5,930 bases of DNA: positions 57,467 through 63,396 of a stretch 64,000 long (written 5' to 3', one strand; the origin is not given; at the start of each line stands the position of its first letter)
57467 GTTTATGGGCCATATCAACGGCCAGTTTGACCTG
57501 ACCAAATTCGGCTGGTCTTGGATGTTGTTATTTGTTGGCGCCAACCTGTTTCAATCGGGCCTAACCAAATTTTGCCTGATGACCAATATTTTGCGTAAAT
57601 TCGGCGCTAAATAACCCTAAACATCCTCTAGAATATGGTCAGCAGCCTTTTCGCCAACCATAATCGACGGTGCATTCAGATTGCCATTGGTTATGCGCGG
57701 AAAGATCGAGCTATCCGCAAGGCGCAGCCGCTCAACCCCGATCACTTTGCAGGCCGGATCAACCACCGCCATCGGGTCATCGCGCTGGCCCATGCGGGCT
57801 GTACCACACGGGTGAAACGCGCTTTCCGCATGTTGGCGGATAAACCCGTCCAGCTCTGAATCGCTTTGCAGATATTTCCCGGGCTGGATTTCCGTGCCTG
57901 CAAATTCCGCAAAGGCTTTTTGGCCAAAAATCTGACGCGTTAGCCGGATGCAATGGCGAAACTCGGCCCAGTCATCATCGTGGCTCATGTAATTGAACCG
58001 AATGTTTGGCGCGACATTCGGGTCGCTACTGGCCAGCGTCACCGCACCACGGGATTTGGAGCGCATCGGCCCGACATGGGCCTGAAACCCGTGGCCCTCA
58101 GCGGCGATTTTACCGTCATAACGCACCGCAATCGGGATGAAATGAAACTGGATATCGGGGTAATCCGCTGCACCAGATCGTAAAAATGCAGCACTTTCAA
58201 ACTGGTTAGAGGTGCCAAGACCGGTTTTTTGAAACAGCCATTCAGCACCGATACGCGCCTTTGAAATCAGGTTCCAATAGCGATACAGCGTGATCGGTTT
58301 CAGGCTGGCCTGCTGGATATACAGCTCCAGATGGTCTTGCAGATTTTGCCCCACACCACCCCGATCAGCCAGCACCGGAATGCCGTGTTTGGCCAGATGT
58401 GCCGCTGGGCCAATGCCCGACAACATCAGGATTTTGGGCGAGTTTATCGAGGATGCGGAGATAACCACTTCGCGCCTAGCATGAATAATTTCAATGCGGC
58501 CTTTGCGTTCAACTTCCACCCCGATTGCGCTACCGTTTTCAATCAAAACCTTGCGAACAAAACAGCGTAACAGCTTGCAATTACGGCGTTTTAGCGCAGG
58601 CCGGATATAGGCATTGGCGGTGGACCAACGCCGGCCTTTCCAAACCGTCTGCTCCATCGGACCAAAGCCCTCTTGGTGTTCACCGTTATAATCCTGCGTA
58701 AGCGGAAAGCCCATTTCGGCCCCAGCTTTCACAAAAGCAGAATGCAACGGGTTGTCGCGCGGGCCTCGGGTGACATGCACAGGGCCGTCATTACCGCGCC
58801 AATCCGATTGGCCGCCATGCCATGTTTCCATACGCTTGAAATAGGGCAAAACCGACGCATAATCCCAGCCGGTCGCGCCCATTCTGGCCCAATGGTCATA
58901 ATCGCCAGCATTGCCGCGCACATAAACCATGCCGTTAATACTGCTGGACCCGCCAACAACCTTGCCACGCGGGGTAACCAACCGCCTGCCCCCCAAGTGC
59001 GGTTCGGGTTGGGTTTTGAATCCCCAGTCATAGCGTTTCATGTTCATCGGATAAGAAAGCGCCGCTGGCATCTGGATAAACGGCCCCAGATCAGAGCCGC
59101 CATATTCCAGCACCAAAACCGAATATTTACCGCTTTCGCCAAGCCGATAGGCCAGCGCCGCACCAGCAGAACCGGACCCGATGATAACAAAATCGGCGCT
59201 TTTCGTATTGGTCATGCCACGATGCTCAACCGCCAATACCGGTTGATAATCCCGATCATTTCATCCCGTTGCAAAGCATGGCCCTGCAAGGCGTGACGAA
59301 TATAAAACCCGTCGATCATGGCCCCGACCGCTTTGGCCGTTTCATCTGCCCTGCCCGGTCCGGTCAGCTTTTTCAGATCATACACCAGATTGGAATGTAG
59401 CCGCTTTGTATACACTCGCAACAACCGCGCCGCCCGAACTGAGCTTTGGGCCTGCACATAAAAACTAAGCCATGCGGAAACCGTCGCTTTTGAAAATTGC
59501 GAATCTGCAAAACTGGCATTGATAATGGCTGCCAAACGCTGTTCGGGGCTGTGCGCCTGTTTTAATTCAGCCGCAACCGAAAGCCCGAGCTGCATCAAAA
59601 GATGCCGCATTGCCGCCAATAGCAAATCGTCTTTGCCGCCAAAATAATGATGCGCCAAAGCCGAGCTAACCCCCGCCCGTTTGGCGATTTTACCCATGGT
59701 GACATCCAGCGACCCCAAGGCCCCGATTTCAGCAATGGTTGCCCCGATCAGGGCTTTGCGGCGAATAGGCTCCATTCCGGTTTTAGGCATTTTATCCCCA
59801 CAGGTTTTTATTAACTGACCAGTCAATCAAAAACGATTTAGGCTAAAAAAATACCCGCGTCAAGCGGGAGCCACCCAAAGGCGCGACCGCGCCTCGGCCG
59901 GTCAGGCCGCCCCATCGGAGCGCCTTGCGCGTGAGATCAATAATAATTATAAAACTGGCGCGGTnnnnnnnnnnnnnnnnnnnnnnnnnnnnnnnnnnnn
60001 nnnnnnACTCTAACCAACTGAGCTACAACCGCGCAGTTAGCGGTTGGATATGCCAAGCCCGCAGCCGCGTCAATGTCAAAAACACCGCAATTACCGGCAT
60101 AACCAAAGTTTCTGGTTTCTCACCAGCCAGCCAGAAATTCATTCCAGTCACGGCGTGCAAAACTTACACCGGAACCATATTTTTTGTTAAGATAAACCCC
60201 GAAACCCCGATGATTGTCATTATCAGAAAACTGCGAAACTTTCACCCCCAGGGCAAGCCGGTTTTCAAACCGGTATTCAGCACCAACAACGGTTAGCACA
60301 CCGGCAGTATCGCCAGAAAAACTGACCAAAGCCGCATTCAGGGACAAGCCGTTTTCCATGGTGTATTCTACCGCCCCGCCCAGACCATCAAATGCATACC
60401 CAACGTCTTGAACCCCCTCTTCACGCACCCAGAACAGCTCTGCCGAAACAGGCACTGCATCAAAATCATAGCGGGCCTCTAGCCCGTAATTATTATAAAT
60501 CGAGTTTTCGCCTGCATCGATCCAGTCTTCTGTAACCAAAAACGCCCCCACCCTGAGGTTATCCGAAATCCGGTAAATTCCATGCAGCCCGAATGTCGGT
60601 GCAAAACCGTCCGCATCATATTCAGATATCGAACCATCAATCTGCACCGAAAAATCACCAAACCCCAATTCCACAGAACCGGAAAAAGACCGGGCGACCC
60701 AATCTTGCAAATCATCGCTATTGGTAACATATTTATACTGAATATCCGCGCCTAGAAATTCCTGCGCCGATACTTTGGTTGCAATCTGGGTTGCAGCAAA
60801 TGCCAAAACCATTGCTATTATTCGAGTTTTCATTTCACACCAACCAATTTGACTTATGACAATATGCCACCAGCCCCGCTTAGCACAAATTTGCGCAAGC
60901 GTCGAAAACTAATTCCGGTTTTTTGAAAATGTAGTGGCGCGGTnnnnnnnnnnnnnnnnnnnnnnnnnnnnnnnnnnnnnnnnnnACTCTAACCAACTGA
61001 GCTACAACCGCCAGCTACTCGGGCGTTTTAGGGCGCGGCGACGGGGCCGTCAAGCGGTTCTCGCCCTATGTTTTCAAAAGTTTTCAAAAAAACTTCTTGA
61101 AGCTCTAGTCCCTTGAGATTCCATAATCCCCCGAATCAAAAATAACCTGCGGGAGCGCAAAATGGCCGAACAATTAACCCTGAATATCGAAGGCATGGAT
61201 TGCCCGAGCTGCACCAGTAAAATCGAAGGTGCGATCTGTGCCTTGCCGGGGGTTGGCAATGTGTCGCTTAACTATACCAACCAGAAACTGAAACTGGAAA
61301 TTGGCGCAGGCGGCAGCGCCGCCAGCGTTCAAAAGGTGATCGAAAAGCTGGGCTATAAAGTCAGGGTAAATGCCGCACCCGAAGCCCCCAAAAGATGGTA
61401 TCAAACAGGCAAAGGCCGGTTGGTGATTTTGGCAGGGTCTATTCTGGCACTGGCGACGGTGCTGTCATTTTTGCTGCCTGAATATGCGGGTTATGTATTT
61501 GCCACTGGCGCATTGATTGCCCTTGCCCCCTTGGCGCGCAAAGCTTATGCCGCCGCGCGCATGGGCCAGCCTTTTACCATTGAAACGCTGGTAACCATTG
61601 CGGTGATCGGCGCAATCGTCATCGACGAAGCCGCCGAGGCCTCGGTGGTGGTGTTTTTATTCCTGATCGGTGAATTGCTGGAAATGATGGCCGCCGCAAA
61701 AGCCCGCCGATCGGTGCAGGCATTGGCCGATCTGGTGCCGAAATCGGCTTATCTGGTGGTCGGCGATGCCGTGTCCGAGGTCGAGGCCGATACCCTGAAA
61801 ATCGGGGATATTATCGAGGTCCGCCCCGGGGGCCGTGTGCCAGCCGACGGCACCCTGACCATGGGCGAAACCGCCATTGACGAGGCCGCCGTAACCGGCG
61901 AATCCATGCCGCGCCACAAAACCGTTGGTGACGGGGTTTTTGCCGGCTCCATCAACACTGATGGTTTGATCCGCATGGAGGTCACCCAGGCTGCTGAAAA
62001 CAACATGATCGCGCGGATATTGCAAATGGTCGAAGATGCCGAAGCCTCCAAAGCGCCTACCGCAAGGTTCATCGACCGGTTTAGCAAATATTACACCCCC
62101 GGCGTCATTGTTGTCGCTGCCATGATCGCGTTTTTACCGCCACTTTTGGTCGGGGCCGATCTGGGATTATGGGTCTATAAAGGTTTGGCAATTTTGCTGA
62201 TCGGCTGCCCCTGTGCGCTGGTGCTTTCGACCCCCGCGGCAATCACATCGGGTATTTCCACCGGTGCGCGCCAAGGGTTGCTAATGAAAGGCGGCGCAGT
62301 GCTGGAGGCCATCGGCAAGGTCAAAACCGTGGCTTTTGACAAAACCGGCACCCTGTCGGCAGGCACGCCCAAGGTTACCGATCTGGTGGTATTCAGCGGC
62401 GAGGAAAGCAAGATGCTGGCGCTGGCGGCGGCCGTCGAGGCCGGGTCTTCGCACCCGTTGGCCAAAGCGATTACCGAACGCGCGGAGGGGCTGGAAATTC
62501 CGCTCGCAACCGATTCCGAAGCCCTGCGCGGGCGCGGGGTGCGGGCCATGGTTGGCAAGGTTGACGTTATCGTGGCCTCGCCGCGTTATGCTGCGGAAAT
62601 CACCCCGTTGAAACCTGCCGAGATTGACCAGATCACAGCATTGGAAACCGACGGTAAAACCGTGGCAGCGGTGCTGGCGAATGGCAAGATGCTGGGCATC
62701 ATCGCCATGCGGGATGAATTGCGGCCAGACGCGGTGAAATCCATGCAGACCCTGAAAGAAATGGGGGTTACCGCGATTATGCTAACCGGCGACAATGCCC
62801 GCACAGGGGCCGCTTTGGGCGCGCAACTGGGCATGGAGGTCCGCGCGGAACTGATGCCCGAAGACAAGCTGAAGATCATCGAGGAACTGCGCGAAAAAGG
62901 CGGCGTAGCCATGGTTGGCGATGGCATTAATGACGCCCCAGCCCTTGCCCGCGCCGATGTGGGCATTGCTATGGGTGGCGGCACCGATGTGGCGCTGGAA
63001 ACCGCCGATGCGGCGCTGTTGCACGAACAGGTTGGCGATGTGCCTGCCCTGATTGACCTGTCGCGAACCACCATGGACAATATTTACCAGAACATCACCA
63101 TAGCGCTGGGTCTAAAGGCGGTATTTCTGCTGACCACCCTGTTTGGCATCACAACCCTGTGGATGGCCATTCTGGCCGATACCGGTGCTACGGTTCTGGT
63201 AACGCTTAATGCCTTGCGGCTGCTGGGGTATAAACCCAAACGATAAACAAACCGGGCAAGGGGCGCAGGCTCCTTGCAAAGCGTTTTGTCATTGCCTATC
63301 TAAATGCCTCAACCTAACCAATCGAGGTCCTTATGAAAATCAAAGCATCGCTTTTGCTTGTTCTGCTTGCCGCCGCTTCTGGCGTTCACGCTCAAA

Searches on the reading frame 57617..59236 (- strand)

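Call 33: search_protein_families(library=pfam, proteins=[window:57617-59236:-], max_evalue=0.0001)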
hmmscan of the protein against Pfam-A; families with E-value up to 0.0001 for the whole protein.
window:57617-59236:- (539 aa): 3 families
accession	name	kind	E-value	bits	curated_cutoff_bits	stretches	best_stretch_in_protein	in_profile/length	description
PF00732.25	GMC_oxred_N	-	2.1e-58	198.2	23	1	15-303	2-217/218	GMC oxidoreductase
PF05199.19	GMC_oxred_C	-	5e-38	131.2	24.6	1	394-528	2-139/139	GMC oxidoreductase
PF00890.30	FAD_binding_2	-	3.9e-08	33.4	20.4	0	15-47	1-32/414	FAD binding domain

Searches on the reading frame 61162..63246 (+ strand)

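Call 33: search_protein_families(library=pfam, proteins=[window:61162-63246:+], max_evalue=0.0001)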
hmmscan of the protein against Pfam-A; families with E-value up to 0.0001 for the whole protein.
window:61162-63246:+ (694 aa): 3 families
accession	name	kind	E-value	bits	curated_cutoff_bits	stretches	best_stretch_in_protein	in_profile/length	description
PF00122.25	E1-E2_ATPase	-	2e-48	164.8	28.1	1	191-371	2-181/181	E1-E2 ATPase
PF00702.32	Hydrolase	-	4.7e-35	122.2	26.4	1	387-599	1-191/191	haloacid dehalogenase-like hydrolase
PF00403.32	HMA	-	2.5e-11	44.2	24.8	1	6-66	1-62/62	Heavy-metal-associated domain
